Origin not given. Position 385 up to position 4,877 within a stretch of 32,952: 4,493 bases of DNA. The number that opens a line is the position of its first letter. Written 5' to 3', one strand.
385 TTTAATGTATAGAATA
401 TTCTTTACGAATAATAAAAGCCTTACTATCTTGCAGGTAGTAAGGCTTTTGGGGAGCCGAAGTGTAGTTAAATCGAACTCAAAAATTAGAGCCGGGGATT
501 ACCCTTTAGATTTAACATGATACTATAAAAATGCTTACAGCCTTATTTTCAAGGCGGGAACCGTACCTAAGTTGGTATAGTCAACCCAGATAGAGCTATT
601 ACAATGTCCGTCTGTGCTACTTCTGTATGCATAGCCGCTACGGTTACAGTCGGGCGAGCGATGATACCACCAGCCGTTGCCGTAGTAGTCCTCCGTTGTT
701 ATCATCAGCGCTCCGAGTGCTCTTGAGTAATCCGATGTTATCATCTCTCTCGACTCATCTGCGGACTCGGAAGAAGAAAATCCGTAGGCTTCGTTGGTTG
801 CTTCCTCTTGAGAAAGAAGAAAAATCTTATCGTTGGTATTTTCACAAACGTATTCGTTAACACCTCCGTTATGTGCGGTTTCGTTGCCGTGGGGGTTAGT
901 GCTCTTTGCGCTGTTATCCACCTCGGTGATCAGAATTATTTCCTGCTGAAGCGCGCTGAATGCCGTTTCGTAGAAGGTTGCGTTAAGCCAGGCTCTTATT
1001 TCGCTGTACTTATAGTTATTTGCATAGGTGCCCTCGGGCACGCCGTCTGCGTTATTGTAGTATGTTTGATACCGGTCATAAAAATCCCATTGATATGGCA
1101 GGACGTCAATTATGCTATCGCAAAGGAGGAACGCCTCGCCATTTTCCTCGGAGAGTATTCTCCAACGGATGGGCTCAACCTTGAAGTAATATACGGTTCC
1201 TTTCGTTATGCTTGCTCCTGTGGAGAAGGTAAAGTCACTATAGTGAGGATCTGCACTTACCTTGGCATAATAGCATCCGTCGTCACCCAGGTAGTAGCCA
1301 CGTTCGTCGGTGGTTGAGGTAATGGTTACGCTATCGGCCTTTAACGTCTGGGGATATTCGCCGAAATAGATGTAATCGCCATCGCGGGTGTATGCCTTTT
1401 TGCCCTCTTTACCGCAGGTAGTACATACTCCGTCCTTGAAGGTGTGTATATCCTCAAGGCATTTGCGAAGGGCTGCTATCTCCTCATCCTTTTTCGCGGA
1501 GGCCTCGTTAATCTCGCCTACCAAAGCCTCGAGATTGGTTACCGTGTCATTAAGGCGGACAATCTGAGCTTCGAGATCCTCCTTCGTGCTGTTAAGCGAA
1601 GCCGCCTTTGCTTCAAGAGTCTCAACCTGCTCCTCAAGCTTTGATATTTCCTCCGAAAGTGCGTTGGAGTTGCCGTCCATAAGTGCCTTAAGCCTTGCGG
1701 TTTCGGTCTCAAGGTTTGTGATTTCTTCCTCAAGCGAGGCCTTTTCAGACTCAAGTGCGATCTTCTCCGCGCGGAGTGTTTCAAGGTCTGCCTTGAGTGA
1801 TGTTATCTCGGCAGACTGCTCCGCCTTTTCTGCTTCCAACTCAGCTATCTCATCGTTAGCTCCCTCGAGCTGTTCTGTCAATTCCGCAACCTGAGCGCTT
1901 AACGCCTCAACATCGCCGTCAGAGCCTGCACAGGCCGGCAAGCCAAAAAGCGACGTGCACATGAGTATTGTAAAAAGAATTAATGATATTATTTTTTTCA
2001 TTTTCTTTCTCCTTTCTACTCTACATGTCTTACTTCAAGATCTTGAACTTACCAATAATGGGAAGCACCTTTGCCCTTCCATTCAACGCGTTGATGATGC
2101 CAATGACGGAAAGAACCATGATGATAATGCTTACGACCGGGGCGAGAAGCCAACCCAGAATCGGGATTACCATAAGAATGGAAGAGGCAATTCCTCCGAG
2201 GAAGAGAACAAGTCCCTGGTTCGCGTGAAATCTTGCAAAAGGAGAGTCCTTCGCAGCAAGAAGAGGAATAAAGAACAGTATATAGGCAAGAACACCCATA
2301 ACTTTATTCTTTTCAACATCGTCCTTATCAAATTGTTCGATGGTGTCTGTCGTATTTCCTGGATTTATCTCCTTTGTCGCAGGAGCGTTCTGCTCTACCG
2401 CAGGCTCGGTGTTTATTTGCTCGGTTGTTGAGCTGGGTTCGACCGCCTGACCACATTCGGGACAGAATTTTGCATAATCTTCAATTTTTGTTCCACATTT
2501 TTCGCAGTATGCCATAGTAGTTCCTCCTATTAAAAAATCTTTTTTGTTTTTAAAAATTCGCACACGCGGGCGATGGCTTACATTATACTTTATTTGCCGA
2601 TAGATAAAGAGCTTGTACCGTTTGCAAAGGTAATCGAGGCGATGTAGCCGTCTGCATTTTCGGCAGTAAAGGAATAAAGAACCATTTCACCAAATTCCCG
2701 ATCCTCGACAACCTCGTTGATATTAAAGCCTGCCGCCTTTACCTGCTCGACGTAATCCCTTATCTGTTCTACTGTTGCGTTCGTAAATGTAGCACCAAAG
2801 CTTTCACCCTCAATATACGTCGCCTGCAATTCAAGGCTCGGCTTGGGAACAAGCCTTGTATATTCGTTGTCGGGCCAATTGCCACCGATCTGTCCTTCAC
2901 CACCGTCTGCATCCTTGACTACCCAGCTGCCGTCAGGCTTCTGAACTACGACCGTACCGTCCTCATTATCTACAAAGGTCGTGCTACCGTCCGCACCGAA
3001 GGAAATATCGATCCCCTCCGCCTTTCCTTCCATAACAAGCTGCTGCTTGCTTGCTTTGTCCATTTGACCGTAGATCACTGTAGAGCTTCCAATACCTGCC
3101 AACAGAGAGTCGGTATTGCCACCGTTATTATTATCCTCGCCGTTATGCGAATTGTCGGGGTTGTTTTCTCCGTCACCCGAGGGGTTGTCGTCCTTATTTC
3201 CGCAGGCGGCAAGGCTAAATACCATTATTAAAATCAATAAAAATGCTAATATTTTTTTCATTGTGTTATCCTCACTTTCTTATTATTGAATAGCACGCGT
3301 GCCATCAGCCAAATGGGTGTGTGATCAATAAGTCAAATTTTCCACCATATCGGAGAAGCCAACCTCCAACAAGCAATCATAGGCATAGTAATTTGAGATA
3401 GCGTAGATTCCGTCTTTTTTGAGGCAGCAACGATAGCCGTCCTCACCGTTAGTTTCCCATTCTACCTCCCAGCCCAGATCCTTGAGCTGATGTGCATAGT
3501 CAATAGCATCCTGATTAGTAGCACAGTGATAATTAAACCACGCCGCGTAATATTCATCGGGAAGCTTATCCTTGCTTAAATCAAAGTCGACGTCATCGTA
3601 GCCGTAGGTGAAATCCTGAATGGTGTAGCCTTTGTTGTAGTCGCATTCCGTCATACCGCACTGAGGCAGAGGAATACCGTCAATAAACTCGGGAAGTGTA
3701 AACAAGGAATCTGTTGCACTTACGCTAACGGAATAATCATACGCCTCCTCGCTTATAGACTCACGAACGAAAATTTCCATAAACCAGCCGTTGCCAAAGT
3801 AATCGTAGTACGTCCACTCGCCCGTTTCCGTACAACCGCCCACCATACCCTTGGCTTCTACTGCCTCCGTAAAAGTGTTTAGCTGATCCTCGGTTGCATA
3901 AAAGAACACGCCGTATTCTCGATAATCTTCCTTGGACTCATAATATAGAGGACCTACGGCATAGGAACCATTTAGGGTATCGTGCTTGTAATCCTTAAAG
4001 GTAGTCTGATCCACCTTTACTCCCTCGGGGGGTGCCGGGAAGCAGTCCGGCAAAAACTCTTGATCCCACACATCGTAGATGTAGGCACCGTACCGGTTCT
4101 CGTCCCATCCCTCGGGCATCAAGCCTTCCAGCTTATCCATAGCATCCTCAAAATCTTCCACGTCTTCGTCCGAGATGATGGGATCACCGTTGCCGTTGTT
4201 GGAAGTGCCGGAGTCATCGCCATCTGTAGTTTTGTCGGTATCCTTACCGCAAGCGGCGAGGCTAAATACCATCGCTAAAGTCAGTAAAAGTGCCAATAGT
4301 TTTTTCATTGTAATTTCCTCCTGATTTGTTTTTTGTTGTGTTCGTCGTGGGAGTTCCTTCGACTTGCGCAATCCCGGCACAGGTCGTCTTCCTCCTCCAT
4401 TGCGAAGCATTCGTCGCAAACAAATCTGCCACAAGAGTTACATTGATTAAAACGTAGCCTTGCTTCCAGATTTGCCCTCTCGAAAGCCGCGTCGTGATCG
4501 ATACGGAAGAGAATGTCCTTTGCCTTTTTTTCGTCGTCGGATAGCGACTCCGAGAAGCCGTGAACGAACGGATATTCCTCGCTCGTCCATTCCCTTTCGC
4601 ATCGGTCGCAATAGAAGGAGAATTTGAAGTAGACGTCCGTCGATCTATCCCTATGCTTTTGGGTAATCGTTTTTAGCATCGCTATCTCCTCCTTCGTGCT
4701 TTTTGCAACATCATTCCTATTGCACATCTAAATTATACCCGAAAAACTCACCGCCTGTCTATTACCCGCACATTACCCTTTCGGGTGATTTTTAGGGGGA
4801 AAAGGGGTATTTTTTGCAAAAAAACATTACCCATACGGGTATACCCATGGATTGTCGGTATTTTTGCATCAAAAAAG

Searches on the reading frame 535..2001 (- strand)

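Call 7: search_protein_families(library=pfam, proteins=[window:535-2001:-], max_evalue=0.001)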
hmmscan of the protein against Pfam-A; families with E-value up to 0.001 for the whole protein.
window:535-2001:- (488 aa): 19 families
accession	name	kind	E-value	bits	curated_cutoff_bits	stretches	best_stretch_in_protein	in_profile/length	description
PF19789.6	DUF6273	-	4e-17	63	23.5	1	321-477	25-162/172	Domain of unknown function (DUF6273)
PF11932.13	DUF3450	-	1.1e-08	35.1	32.6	1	16-128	5-115/241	Protein of unknown function (DUF3450)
PF01576.24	Myosin_tail_1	-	1.9e-05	23.2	38.1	1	35-185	102-255/1081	Myosin tail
PF12325.13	TMF_TATA_bd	-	2.8e-05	24.7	29.1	0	113-173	15-75/115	TATA element modulatory factor 1 TATA binding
PF16888.10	YwqH-like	-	4.8e-05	24.1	33.7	1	50-161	3-111/123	YwqH-like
PF04108.17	ATG17_like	-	9e-05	22.5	43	1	43-190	119-260/355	Autophagy protein ATG17-like domain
PF11559.13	ADIP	-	9.1e-05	23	34.3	0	42-105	51-114/151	Afadin- and alpha -actinin-Binding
PF04977.20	DivIC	-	0.0001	22.4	28.9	0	119-152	19-53/80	Septum formation initiator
PF19220.6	Rod_CreS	-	0.00018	21.1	100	1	30-184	112-266/359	Crescentin, rod domain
PF08614.16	ATG16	-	0.00021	22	33.7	0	35-113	73-151/200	Autophagy protein 16 (ATG16)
PF20492.3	ERM_helical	-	0.0003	21.3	40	0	112-183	43-114/120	Ezrin/radixin/moesin, alpha-helical domain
PF04859.17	DUF641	-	0.00031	21.5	27.6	0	118-187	49-119/127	Plant protein of unknown function (DUF641)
PF03915.18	AIP3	-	0.00036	20.2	31.6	1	35-157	89-202/406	Actin interacting protein 3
PF07889.17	DUF1664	-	0.00066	20.2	34.6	0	114-187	38-108/124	Protein of unknown function (DUF1664)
PF24319.2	DUF7491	-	0.00069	20.3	30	0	32-109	10-80/90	Coiled-coil region of unknown function (DUF7491)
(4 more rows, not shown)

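Call 35: search_protein_families(library=ncbifam, proteins=[window:535-2001:-], max_evalue=0.01)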
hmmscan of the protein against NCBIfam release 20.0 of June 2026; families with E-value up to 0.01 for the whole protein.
window:535-2001:- (488 aa): 30 families (the best 25 are shown)
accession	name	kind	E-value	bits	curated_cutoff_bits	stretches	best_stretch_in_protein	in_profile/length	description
TIGR02168.1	SMC_prok_B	equivalog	6.5e-12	44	567.35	1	32-192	277-440/1181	chromosome segregation protein SMC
NF045487.1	ASRP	equivalog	8.7e-11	41.1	300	1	31-202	144-312/593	archaea-specific SMC-related protein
TIGR04523.1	Mplasa_alph_rch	subfamily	2e-09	36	270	1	33-186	507-658/745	helix-rich protein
TIGR02169.1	SMC_prok_A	equivalog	5.7e-08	30.9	729.4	1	31-184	304-460/1165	chromosome segregation protein SMC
NF041034.1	Rad50_Sulf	equivalog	5.5e-07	27.8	1000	1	27-189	161-317/872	DNA double-strand break repair ATPase Rad50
NF006543.0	PRK09039.1-2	equivalog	2e-06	27.9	305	1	14-180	39-213/350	peptidoglycan -binding protein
TIGR04211.1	SH3_and_anchor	equivalog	2e-06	27.6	65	1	40-140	63-162/198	TIGR04211 family SH3 domain-containing protein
NF040788.1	S-lay_SlaB_Mtsph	equivalog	2e-06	27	700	1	113-178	318-383/416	S-layer protein SlaB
NF002572.0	PRK02224.1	equivalog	2.6e-06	26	1087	1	26-182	304-455/888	DNA double-strand break repair ATPase Rad50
NF003034.1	PRK03918.1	equivalog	2.9e-06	25.5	700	1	38-185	181-326/878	DNA double-strand break repair ATPase Rad50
NF043058.1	T4SS_LegC2C7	subfamily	3.7e-06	26.1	350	1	32-184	118-270/348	LegC2/C7 family Dot/Icm T4SS effector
NF038350.1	taxis_HmpF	equivalog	6.4e-06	24.8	200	1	42-186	123-270/553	pilus motility taxis protein HmpF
NF052320.1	Cbp1_fam_LP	subfamily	2.7e-05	23.8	90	1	28-100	115-187/286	Cbp1 family collagen-binding glycoprotein adhesin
NF038218.1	IcmG_DotF_IVB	equivalog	3.1e-05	23.8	200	0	105-178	112-185/266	type IVB secretion system protein IcmG/DotF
NF002244.0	PRK01156.1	equivalog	5e-05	21.6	847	1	30-180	581-737/895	DNA double-strand break repair ATPase Rad50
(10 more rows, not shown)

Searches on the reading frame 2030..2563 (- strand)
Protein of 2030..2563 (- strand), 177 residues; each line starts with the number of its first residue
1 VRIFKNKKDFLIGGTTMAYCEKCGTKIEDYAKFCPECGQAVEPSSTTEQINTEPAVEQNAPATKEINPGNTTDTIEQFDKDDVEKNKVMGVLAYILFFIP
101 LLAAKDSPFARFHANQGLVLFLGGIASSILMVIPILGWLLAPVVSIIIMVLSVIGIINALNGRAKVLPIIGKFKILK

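Call 7: search_protein_families(library=pfam, proteins=[window:2030-2563:-], max_evalue=0.001)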
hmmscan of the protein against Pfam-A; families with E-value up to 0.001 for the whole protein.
window:2030-2563:- (177 aa): 6 families
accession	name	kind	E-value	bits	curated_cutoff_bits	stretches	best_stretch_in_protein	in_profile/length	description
PF13240.11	Zn_Ribbon_1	-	4e-08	33.2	25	1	19-39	1-21/23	zinc-ribbon domain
PF13248.11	Zn_ribbon_3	-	1e-05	25.2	27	1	17-39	2-24/26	zinc-ribbon domain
PF12773.13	DZR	-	1.9e-05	25.2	27.3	1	20-42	1-23/45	Double zinc ribbon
PF17032.10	Zn_ribbon_15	-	2.7e-05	25.3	28.9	1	13-38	48-73/73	zinc-ribbon family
PF09685.15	DUF4870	-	5.5e-05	23.6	25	1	90-173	19-106/107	Domain of unknown function (DUF4870)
PF14803.11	Zn_ribbon_Nudix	-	0.00055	20.2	25.6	0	32-42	1-11/34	Nudix N-terminal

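Call 35: search_protein_families(library=ncbifam, proteins=[window:2030-2563:-], max_evalue=0.01)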
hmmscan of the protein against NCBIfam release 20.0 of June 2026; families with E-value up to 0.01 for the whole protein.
window:2030-2563:- (177 aa): 2 families
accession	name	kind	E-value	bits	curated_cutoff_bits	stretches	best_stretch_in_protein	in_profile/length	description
NF053815.1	teico_TcaA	equivalog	0.0045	15.9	550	1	17-58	1-44/463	membrane-associated protein TcaA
NF009143.0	PRK12495.1-4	equivalog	0.0057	16.8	372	1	9-61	32-77/244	hypothetical protein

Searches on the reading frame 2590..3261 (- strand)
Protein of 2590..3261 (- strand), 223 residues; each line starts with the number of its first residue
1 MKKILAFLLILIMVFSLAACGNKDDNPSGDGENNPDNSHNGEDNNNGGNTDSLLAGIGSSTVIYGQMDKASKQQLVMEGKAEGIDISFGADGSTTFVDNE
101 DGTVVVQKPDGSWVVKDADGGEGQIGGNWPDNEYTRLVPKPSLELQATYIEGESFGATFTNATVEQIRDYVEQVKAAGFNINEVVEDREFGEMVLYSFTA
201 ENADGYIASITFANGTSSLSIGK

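Call 7: search_protein_families(library=pfam, proteins=[window:2590-3261:-], max_evalue=0.001)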
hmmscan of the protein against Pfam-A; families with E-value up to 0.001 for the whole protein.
window:2590-3261:- (223 aa): 1 family
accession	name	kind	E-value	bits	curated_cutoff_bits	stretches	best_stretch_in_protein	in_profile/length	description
PF20234.3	DUF6591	-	3.6e-07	30.6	27.1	1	128-214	6-85/228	Family of unknown function (DUF6591)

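Call 35: search_protein_families(library=ncbifam, proteins=[window:2590-3261:-], max_evalue=0.01)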
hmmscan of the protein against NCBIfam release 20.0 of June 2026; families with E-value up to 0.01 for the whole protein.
window:2590-3261:- (223 aa): 11 families
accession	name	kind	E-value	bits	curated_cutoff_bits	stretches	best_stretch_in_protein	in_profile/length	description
NF047847.2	SS_mature_LptM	equivalog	4.7e-05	23.4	27.7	1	1-23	1-23/31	LPS translocon maturation chaperone LptM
NF053582.1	motif_MiiA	domain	0.00078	19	24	0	99-112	4-17/27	MiiA motif-containing surface protein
NF058647.1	lipo_LytA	equivalog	0.00083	19.5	110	1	1-43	1-41/107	acidic lipoprotein LytA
NF045774.1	cytochro_C551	exception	0.0023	17.9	118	1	1-40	1-38/110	cytochrome c551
NF050142.1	PG1828_fam_lipo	equivalog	0.0026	18.4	50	1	1-26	1-25/59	PG1828 family lipoprotein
NF040528.1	SP_0198_lipo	equivalog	0.0037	17.2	100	0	2-121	1-94/144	SP_0198 family lipoprotein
NF041428.1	TrsH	subfamily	0.0041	17.2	150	1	1-45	1-43/149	TrsH/TraH family protein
NF047879.1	catechol_SstD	exception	0.0052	15.8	450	1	1-39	1-37/343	ferrated catecholamine ABC transporter substrate-binding lipoprotein SstD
NF008627.0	PRK11615.1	equivalog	0.0068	16.1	221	1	1-63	1-55/185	DcrB family lipoprotein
NF033193.2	lipo_NDxxF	hypoth_equivalog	0.0075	16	60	0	2-40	1-39/199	NDxxF motif lipoprotein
NF047408.1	SA0632_fam_LP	equivalog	0.0082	15.8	70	0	1-25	1-23/68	SA0632 family lipoprotein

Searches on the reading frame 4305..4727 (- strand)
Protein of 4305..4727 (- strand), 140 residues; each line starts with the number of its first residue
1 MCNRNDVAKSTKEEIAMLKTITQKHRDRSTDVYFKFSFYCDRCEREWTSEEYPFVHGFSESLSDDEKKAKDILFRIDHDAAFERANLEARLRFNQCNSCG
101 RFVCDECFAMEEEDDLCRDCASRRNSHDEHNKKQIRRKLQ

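Call 4: search_protein_families(library=pfam, proteins=[window:4305-4727:-], max_evalue=0.1)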
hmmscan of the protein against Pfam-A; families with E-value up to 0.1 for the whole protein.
window:4305-4727:- (140 aa): 3 families
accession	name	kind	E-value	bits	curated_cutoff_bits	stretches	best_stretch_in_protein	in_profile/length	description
PF14445.12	Prok-RING_2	-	0.0028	18.3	22.4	1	94-122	23-49/56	Prokaryotic RING finger family 2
PF14569.12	zf-UDP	-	0.021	15.3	27.1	1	93-128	27-64/78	Zinc-binding RING-finger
PF00643.29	zf-B_box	-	0.048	14.3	24.1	0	96-109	18-30/42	B-box zinc finger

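Call 35: search_protein_families(library=ncbifam, proteins=[window:4305-4679:-], max_evalue=0.01)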
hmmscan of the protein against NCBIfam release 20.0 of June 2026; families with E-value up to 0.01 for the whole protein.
window:4305-4679:- (124 aa): 0 families

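Call 36: search_solved_structures(query=window:4305-4679:-, max_evalue=10)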
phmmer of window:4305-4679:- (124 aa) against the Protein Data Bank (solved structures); distinct sequences matched with E-value up to 10: 0.

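Call 46: find_homologous_proteins(query=window:4305-4679:-, max_evalue=0.001)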
Query window:4305-4679:- (124 aa): 32 proteins with E <= 0.001 among 34 candidates.
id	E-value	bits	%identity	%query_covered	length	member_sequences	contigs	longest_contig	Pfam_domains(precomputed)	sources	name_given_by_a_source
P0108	8.7e-73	260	99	94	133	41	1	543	-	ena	-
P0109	2.0e-60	220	84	94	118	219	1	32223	-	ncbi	-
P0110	5.2e-54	200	75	95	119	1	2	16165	-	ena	-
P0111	6.5e-54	199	77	90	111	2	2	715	PF14445.13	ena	-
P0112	1.8e-53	198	74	94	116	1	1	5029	-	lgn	-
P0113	5.0e-53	197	77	89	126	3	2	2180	-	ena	-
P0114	2.1e-51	191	70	98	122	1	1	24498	-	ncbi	-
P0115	2.7e-51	191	72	98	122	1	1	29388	-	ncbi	-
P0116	1.4e-50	189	69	94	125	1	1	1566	-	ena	-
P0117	1.8e-50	188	74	87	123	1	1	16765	-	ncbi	-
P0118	2.2e-48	182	72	88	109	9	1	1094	-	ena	-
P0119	2.6e-48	181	71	91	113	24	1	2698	-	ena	-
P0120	5.2e-48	180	69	94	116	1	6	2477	-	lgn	-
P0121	2.5e-47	178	72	88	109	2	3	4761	-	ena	-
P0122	5.6e-46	174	81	78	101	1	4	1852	-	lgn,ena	-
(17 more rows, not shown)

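Call 57: predict_structure(alignment_id=A3)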
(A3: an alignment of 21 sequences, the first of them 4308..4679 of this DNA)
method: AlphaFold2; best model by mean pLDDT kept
length: 124 residues; sequences in the alignment: 21
mean_pLDDT: 88.4   pTM: 0.75
mean pLDDT of the five models: 88.4, 85.4, 84.9, 83.5, 76.2
residues with pLDDT >= 90: 83; 70-90: 29; 50-70: 12; < 50: 0
segments of 3 or more residues with pLDDT < 50: none
pLDDT, mean of each block of 10 residues (from residue 1): 84 96 97 93 87 93 96 94 94 81 86 68 68
secondary structure, 60 per line:
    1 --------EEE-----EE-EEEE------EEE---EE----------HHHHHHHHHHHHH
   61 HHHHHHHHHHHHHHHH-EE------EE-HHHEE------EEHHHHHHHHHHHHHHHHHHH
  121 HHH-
elements in order: E9-11 E20-23 E30-32 H48-76 H102-123

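Call 61: fold_search(model_id=the predicted structure, library=pdb)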
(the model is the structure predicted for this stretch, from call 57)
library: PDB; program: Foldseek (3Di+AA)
matches with E <= 10: 111; with E <= 0.001: 0
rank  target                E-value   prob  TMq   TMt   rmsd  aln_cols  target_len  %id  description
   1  2zet_C                1.7e+00  0.69  0.22  0.19   3.0        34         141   38  Crystal structure of the small GTPase Rab27B complexed with the Slp homology domain of Slac2-a/melanophilin (released 2008-09-30)
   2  6bzo_D                1.9e+00  0.20  0.24  0.03  10.2        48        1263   21  Mtb RNAP Holo/RbpA/Fidaxomicin/upstream fork DNA (released 2018-03-28)
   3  7rpx_A                2.2e+00  0.10  0.20  0.11   7.7        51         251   16  Archaeal DNA ligase and heterotrimeric PCNA in complex with end-joined DNA (released 2021-11-17)
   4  7p2p_C                2.3e+00  0.07  0.20  0.16   7.1        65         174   15  Human Signal Peptidase Complex Paralog A (SPC-A) (released 2021-10-06)
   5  8qti_D                2.4e+00  0.25  0.22  0.02   1.6        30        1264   20  Mycobacterium smegnatis RNAP open promoter complex with SigmaA and RbpA (released 2024-10-02)
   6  2fja_A                2.6e+00  0.09  0.19  0.04   5.3        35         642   20  adenosine 5'-phosphosulfate reductase in complex with substrate (released 2006-03-28)
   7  6kon_D                3.1e+00  0.23  0.25  0.03   2.3        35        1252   14  Mycobacterium tuberculosis initial transcription complex comprising sigma H and 5'-OH RNA of 5 nt (released 2020-03-11)
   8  3q9q_A                3.5e+00  0.08  0.22  0.33   9.3        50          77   18  HspB1 fragment second crystal form (released 2011-07-06)
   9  1jnr_A                3.5e+00  0.08  0.18  0.04   5.3        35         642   20  Structure of adenylylsulfate reductase from the hyperthermophilic Archaeoglobus fulgidus at 1.6 resolution (released 2002-02-27)
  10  3q9p                  3.7e+00  0.12  0.24  0.37   9.5        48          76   19  HspB1 fragment (released 2011-07-06)
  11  7o1f_F                3.9e+00  0.09  0.20  0.11   4.8        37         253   14  PCNA from Chaetomium thermophilum in complex with PolD4 PIP peptide (released 2022-04-13)
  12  9e86_D                4.2e+00  0.11  0.22  0.02   9.7        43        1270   19  De Novo Mycobacterium tuberculosis transcription initiation promoter complex with 5-mer RNA and open Beta' clamp (RNA  (released 2025-10-01)
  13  3p87_A                4.2e+00  0.09  0.21  0.11   4.8        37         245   19  Structure of human PCNA bound to RNASEH2B PIP box peptide (released 2011-02-02)
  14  9vyg_m                4.2e+00  0.06  0.18  0.18  20.0        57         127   18  Cyanopodophage Pan3 tail complex (released 2025-11-26)
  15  6vvv_D                4.4e+00  0.16  0.24  0.03   2.5        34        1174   18  Crystal structure of a Mycobacterium smegmatis transcription initiation complex with Rifampicin-resistant RNA polymera (released 2020-10-21)
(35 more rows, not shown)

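Call 77: search_protein_families(library=padloc, proteins=[window:4305-4679:-], max_evalue=0.001)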
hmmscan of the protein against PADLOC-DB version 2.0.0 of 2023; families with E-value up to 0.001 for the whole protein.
window:4305-4679:- (124 aa): 0 families
